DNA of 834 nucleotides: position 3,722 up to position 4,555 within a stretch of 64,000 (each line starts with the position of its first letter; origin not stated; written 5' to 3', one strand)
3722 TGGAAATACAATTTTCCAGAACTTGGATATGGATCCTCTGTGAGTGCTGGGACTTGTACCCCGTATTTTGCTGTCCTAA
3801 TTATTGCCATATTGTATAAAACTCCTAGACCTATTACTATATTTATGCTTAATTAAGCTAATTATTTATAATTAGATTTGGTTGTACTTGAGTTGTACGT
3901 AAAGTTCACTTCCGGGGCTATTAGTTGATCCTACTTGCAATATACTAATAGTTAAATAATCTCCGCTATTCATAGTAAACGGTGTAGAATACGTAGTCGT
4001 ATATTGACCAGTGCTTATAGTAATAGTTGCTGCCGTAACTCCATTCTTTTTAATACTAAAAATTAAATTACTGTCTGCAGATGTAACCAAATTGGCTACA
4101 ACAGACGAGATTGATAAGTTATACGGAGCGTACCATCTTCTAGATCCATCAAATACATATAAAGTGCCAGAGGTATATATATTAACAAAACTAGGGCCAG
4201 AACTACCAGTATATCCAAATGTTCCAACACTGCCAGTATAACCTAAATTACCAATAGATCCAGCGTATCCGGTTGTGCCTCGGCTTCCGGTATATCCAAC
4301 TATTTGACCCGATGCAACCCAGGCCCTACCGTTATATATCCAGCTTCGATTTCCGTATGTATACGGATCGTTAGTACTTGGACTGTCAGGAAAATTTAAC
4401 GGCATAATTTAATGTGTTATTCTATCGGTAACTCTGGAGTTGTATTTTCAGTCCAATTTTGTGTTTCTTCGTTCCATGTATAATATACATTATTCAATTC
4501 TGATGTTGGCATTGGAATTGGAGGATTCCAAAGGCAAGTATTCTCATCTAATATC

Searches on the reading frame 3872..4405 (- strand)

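Call 115: search_protein_families(library=pfam, proteins=[window:3872-4405:-], max_evalue=0.01)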
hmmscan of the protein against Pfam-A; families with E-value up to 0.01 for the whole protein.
window:3872-4405:- (177 aa): 1 family
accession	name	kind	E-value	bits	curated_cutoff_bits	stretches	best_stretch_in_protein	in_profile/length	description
PF01391.23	Collagen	-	0.00014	22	27.2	1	38-70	14-46/60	Collagen triple helix repeat (20 copies)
